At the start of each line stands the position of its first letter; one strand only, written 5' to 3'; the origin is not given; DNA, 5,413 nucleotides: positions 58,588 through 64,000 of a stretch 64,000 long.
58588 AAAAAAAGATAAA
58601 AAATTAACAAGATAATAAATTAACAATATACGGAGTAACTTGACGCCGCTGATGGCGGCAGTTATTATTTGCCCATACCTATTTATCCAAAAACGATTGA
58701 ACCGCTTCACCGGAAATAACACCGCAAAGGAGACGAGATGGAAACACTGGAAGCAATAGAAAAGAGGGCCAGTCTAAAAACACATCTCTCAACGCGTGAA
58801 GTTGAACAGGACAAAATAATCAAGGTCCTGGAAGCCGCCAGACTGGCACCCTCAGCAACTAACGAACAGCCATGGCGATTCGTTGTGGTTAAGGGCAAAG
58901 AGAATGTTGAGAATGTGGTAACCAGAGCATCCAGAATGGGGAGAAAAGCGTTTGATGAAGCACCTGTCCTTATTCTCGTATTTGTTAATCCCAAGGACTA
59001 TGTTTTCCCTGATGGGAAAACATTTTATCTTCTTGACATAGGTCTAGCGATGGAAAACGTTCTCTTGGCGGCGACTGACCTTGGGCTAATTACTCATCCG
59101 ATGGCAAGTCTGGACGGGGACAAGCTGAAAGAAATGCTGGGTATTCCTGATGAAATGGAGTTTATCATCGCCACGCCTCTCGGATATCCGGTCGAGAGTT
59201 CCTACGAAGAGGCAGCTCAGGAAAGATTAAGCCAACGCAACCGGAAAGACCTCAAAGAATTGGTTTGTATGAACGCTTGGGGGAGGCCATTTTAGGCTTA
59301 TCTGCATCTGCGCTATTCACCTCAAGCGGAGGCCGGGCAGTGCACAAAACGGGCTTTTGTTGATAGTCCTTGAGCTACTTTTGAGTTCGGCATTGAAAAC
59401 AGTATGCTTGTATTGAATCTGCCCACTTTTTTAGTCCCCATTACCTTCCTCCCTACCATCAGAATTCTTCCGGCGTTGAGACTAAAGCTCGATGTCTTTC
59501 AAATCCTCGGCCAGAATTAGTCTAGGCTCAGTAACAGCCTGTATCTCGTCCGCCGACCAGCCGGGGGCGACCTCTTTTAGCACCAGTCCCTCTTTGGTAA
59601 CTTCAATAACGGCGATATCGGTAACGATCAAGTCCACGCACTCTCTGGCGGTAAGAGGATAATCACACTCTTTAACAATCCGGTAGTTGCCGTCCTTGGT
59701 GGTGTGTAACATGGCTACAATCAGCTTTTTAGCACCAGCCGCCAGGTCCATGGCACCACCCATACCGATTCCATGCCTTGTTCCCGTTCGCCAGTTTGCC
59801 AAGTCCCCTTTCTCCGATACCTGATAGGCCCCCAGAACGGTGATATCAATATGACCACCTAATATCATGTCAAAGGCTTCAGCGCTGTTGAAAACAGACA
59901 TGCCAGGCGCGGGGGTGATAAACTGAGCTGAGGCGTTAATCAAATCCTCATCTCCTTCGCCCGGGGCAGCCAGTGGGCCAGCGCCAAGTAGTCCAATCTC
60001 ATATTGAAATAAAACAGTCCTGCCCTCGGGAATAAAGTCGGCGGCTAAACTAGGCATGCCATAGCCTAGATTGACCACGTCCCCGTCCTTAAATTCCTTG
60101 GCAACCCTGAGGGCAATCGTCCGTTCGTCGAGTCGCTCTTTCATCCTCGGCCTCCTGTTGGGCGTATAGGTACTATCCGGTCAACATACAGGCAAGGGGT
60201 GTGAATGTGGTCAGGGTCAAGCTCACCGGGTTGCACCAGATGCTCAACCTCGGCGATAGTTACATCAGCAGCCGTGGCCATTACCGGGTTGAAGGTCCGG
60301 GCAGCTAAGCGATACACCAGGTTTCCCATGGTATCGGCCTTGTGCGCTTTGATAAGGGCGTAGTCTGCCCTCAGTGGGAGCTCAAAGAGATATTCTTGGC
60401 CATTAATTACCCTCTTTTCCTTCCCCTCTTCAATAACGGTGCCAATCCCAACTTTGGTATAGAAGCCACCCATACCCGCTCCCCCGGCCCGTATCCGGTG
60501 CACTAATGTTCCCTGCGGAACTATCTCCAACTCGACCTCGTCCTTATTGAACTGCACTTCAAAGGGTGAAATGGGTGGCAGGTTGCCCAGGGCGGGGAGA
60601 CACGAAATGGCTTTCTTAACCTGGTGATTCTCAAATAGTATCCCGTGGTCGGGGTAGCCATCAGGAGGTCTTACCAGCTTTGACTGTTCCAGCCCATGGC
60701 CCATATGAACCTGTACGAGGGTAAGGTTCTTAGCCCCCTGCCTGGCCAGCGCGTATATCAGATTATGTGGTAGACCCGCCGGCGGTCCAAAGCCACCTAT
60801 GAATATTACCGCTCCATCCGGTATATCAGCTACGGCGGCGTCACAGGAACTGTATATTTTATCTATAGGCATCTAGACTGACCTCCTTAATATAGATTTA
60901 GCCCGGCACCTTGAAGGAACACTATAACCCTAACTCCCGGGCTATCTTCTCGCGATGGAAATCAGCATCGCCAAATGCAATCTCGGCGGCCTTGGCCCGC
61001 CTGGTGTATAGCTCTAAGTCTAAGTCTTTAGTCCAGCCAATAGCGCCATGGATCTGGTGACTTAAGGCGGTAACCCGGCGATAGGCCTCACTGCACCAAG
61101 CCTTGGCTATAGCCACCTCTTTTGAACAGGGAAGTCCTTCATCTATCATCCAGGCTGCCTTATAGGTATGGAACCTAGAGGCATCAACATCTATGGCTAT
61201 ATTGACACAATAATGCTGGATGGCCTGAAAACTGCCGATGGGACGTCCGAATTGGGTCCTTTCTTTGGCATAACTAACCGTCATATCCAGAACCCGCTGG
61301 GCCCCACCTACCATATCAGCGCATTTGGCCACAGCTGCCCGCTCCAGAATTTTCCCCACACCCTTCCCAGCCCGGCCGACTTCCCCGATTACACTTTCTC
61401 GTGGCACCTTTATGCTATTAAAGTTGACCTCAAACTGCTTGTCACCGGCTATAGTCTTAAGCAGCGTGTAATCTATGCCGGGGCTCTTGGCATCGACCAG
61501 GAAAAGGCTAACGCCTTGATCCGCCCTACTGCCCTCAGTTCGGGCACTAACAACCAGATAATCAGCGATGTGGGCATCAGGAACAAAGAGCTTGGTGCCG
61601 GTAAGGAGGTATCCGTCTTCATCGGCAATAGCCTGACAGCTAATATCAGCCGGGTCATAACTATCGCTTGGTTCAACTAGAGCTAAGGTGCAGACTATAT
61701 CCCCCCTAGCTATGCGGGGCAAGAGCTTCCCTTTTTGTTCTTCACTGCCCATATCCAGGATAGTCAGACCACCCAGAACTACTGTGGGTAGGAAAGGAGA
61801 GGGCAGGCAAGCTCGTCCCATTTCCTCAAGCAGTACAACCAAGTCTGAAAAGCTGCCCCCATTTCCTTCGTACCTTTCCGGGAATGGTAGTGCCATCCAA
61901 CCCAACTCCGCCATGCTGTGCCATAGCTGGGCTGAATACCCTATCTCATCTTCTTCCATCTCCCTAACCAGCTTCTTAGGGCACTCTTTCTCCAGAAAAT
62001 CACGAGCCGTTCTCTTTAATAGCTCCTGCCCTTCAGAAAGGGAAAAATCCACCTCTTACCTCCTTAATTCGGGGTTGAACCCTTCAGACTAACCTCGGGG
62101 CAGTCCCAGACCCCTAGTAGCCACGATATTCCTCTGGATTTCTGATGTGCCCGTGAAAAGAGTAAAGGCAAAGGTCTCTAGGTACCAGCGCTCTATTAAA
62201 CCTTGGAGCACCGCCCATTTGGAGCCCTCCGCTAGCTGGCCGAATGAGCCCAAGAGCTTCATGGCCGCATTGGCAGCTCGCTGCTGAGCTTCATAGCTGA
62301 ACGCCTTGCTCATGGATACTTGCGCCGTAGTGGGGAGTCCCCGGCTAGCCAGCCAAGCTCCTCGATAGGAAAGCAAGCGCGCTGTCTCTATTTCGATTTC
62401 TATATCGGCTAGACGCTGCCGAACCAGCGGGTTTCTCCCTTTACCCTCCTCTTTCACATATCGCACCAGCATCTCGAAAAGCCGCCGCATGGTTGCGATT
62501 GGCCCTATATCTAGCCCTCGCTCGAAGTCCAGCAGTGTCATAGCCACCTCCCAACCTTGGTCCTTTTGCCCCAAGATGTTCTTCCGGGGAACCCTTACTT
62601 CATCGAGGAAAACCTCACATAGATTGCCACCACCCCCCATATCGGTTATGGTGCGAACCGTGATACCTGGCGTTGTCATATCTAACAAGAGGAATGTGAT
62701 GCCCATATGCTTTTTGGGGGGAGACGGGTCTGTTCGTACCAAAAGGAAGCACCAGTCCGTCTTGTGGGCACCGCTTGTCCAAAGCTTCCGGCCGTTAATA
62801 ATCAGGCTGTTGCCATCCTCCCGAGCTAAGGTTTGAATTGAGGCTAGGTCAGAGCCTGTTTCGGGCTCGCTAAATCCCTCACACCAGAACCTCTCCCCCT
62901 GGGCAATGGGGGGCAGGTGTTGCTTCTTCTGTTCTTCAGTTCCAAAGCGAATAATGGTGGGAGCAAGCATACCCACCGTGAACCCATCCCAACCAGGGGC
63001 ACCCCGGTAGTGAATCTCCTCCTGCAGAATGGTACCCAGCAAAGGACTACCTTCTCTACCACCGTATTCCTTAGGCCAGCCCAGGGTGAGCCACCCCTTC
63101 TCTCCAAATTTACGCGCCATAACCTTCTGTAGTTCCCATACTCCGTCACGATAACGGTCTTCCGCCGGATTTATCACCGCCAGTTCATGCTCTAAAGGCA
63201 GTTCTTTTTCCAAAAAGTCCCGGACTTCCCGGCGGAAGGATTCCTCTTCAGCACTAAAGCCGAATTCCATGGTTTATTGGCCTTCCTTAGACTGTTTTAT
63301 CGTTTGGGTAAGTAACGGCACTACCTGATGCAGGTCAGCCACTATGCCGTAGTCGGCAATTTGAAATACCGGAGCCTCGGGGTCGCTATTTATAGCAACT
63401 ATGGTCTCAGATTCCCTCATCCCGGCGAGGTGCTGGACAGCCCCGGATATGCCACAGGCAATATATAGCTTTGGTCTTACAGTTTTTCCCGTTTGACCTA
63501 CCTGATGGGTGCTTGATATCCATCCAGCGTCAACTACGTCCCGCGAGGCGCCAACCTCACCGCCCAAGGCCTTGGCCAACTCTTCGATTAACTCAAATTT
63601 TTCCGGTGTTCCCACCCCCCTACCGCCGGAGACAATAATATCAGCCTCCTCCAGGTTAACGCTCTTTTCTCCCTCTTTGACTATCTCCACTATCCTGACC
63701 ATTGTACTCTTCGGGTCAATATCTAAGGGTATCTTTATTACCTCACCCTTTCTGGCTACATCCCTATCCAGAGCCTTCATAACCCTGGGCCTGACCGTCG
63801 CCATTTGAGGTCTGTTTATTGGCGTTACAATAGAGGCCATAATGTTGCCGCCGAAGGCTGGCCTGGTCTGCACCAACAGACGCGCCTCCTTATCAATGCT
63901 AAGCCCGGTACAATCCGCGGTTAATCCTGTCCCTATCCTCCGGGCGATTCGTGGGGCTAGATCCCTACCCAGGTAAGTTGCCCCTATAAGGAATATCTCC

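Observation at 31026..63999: Candidate undescribed anaerobic pathway built around hydrolytic C-C cleavage of cyclic diketone or acyl-phenol substrates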

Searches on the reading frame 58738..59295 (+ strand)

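Call 5: search_protein_families(library=pfam, proteins=[window:58738-59295:+])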
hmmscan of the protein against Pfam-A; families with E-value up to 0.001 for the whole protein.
window:58738-59295:+ (185 aa): 2 families
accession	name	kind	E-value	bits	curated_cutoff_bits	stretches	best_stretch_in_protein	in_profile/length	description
PF00881.29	Nitroreductase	-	3.6e-24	86.2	23.5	2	65-150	80-167/167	Nitroreductase family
PF14512.11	TM1586_NiRdase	-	2.9e-15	56.9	27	2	9-58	141-192/215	Putative TM nitroreductase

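Call 7: search_protein_families(library=ncbifam, proteins=[window:58738-59295:+], max_evalue=0.00001)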
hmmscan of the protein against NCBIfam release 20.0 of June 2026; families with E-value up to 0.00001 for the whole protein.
window:58738-59295:+ (185 aa): 8 families
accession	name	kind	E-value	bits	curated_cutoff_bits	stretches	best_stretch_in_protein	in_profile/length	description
NF008275.0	PRK11053.1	equivalog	2.4e-13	50.1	227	1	1-64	1-64/217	oxygen-insensitive NAD(P)H nitroreductase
TIGR02476.1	BluB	equivalog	5.1e-13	48.9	150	1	5-71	11-76/205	5,6-dimethylbenzimidazole synthase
NF003768.0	PRK05365.1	equivalog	2.6e-12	46.6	152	1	11-84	21-94/200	malonic semialdehyde reductase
NF047509.1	Rv3131_FMN_oxido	subfamily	1.4e-09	37.9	199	0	30-54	2-26/319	Acg family FMN-binding oxidoreductase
NF005901.0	PRK07877.1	equivalog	1.8e-07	29.8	476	0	9-59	359-409/722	Rv1355c family protein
TIGR03553.1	F420_FbiB_CTERM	equivalog_domain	1.3e-06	28.3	249.55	0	6-63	2-58/194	F420 biosynthesis protein FbiB, C-terminal domain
TIGR03605.1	antibiot_sagB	domain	2.2e-06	27.3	78.4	1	93-146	115-169/173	SagB family peptide dehydrogenase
NF009810.0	PRK13294.1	equivalog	5.9e-06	25.4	304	0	5-62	256-312/449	coenzyme F420-0:L-glutamate ligase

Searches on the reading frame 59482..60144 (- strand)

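Call 5: search_protein_families(library=pfam, proteins=[window:59482-60144:-])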
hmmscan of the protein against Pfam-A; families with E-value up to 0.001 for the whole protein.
window:59482-60144:- (220 aa): 1 family
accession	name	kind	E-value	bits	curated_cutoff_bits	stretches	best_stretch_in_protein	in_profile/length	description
PF01144.29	CoA_trans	-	2.6e-38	132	23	1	9-202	3-215/217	Coenzyme A transferase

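Call 79: search_protein_families(library=ncbifam, proteins=[window:59482-60144:-], max_evalue=1e-20)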
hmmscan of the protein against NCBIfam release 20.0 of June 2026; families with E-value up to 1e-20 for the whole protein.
window:59482-60144:- (220 aa): 1 family
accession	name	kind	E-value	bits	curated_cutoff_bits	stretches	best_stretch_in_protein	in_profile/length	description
TIGR02428.1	pcaJ_scoB_fam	subfamily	5.9e-81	270.8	243.55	1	7-210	3-206/207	3-oxoacid CoA-transferase subunit B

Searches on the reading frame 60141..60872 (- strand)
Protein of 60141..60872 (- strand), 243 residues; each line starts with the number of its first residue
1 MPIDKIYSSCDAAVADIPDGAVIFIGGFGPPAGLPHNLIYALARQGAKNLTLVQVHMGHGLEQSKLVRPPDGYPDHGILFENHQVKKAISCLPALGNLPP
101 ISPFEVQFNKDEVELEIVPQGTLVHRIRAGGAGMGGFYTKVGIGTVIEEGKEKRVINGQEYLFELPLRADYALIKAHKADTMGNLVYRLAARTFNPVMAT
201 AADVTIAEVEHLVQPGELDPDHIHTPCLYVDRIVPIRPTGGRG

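Call 5: search_protein_families(library=pfam, proteins=[window:60141-60872:-])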
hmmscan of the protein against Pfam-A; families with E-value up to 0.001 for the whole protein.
window:60141-60872:- (243 aa): 1 family
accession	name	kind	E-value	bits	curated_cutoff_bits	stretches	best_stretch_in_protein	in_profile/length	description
PF01144.29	CoA_trans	-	2.3e-56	191.1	23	1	9-234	3-215/217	Coenzyme A transferase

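Call 79: search_protein_families(library=ncbifam, proteins=[window:60141-60872:-], max_evalue=1e-20)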
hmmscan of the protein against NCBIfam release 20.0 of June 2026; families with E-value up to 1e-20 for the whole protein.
window:60141-60872:- (243 aa): 2 families
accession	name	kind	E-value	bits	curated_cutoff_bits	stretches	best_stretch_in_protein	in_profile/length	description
TIGR02429.1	pcaI_scoA_fam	subfamily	1.2e-69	234.1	128.5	1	3-237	2-220/222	3-oxoacid CoA-transferase subunit A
NF007394.0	PRK09920.1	equivalog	2.3e-55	187.6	315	1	14-234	12-214/219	acetate CoA-transferase subunit alpha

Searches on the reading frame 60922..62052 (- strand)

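Call 5: search_protein_families(library=pfam, proteins=[window:60922-62052:-])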
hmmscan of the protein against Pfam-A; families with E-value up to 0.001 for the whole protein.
window:60922-62052:- (376 aa): 4 families
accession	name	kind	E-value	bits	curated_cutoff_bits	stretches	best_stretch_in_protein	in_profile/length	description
PF00441.29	Acyl-CoA_dh_1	-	9.8e-36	123.6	22.4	1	236-374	11-149/150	Acyl-CoA dehydrogenase, C-terminal domain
PF02771.21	Acyl-CoA_dh_N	-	2.2e-26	92.9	22.9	1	6-118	1-113/113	Acyl-CoA dehydrogenase, N-terminal domain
PF02770.24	Acyl-CoA_dh_M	-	7.4e-14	52.1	33.3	1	123-203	2-86/97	Acyl-CoA dehydrogenase, middle domain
PF08028.16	Acyl-CoA_dh_2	-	1.4e-10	42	22.7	1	244-357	4-127/134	Acyl-CoA dehydrogenase, C-terminal domain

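Call 79: search_protein_families(library=ncbifam, proteins=[window:60922-62052:-], max_evalue=1e-20)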
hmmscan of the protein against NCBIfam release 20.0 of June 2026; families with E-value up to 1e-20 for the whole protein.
window:60922-62052:- (376 aa): 14 families
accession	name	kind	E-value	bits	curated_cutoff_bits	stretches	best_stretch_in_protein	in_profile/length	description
NF042972.1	AcrlCoAredClosAcrC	equivalog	2.3e-73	247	640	1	1-373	1-375/378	acryloyl-CoA reductase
TIGR03203.1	pimD_small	equivalog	8.5e-62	209.4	652.7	1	2-375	1-377/378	pimeloyl-CoA dehydrogenase small subunit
NF053553.1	prodigi_MBC_PigA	equivalog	1.6e-55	188.8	500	1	1-376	1-381/381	prodigiosin MBC biosynthesis dehydrogenase PigA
NF045552.1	GlutCoADH_Des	equivalog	6.4e-55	186.9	470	1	1-371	1-376/387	glutaryl-CoA dehydrogenase Acd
NF008997.0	PRK12341.1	equivalog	2.3e-52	178.3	537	1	1-362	1-364/382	acyl-CoA dehydrogenase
NF045652.1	ProlPCPDhRedW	equivalog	2.3e-51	174.8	650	1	38-376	31-375/376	L-prolyl-[peptidyl-carrier protein] dehydrogenase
NF050027.1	acylCoADhIpdE2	equivalog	1.9e-45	155.7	450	1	235-363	176-299/311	acyl-CoA dehydrogenase IpdE2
NF058590.1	AcCoDHFadEBacil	equivalog_domain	2.4e-44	151.8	600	1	5-358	21-394/586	acyl-CoA dehydrogenase FadE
NF042439.1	SulpropCoADesulf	equivalog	1.7e-43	148.8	600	1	31-373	18-369/379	3-sulfinopropanoyl-CoA desulfinase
NF043006.1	CyhCrbnylCoADH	equivalog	1.7e-41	142.5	650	1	45-374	42-375/380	cyclohexane-1-carbonyl-CoA dehydrogenase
NF002885.1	PRK03354.1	equivalog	2.6e-41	141.9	540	1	1-352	1-351/378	crotonobetainyl-CoA dehydrogenase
TIGR03207.1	cyc_hxne_CoA_dh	equivalog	7.8e-34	117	575.35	1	7-373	3-370/372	cyclohexanecarboxyl-CoA dehydrogenase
TIGR03204.1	pimC_large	equivalog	5.8e-25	88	623.85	1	6-288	5-290/395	pimeloyl-CoA dehydrogenase large subunit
NF052270.1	Staph_DH_FadE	equivalog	2.2e-22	79.3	600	1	93-355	112-374/400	acyl-CoA dehydrogenase FadE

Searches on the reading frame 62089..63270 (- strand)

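Call 5: search_protein_families(library=pfam, proteins=[window:62089-63270:-])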
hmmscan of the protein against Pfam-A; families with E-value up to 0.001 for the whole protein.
window:62089-63270:- (393 aa): 3 families
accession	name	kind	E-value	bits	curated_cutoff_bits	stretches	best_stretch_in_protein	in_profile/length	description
PF00441.29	Acyl-CoA_dh_1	-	3.2e-30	105.7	22.4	1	237-387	1-149/150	Acyl-CoA dehydrogenase, C-terminal domain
PF02771.21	Acyl-CoA_dh_N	-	4e-21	75.9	22.9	1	7-126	2-113/113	Acyl-CoA dehydrogenase, N-terminal domain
PF02770.24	Acyl-CoA_dh_M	-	1.2e-19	70.7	33.3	1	130-225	1-97/97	Acyl-CoA dehydrogenase, middle domain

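Call 79: search_protein_families(library=ncbifam, proteins=[window:62089-63270:-], max_evalue=1e-20)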
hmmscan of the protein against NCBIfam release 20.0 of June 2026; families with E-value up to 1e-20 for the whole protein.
window:62089-63270:- (393 aa): 11 families
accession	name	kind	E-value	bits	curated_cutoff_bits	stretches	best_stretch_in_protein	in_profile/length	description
TIGR03204.1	pimC_large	equivalog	1e-68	232.1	623.85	1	4-390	3-395/395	pimeloyl-CoA dehydrogenase large subunit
NF042972.1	AcrlCoAredClosAcrC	equivalog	1.7e-48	165.2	640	1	1-385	1-374/378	acryloyl-CoA reductase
NF045552.1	GlutCoADH_Des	equivalog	2.4e-44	152.1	470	1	1-390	1-382/387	glutaryl-CoA dehydrogenase Acd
NF008997.0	PRK12341.1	equivalog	2.5e-38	132.1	537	1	1-348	1-345/382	acyl-CoA dehydrogenase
NF053553.1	prodigi_MBC_PigA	equivalog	3.1e-38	131.9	500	1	105-390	99-381/381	prodigiosin MBC biosynthesis dehydrogenase PigA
NF045652.1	ProlPCPDhRedW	equivalog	3.5e-37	128.1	650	1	10-390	5-375/376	L-prolyl-[peptidyl-carrier protein] dehydrogenase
NF043006.1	CyhCrbnylCoADH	equivalog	9.1e-34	117.1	650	1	54-384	43-372/380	cyclohexane-1-carbonyl-CoA dehydrogenase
TIGR03207.1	cyc_hxne_CoA_dh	equivalog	1.3e-31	109.7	575.35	1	41-385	27-369/372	cyclohexanecarboxyl-CoA dehydrogenase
NF002885.1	PRK03354.1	equivalog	2.1e-28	99.4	540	1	53-344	44-338/378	crotonobetainyl-CoA dehydrogenase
NF058590.1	AcCoDHFadEBacil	equivalog_domain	8.1e-27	94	600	1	33-319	40-331/586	acyl-CoA dehydrogenase FadE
NF042439.1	SulpropCoADesulf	equivalog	7.2e-23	80.9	600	1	52-389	30-372/379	3-sulfinopropanoyl-CoA desulfinase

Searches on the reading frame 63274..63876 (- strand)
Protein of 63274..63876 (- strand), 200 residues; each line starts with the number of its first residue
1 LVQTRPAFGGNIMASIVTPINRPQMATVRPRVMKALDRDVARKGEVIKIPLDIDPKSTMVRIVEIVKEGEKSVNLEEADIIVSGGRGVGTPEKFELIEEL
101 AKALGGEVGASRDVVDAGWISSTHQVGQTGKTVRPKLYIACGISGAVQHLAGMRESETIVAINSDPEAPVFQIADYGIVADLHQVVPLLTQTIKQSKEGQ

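Call 5: search_protein_families(library=pfam, proteins=[window:63274-63876:-])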
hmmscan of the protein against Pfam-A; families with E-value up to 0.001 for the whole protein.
window:63274-63876:- (200 aa): 2 families
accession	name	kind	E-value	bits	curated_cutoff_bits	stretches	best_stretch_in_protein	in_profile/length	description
PF00766.25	ETF_alpha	-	8.1e-40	135.1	27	1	74-154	1-81/81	Electron transfer flavoprotein FAD-binding domain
PF01012.27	ETF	-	2.1e-10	41.1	26.7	1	2-52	130-179/181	Electron transfer flavoprotein domain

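Call 79: search_protein_families(library=ncbifam, proteins=[window:63274-63876:-], max_evalue=1e-20)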
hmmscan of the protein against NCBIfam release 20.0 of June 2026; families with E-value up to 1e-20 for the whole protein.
window:63274-63876:- (200 aa): 5 families
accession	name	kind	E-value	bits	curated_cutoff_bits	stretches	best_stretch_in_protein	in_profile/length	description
NF042970.1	AcrlCoAredClosAcrA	equivalog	2.1e-71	240.9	600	1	3-195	162-359/360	acryloyl-CoA reductase electron transfer subunit beta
NF038209.1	mft_etfA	equivalog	6.5e-41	140.6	240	1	19-192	123-301/303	mycofactocin-associated electron transfer flavoprotein alpha subunit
NF002889.0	PRK03363.1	equivalog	1.2e-34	120.1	549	1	26-193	145-311/313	electron transfer flavoprotein subunit alpha/FixB family protein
NF051845.1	EtFlavAlphaProt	equivalog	1e-29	103.8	600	1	48-199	257-405/406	electron transfer flavoprotein subunit alpha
NF008884.0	PRK11916.1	equivalog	2.3e-28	99.5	528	1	25-192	143-309/312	electron transfer flavoprotein subunit alpha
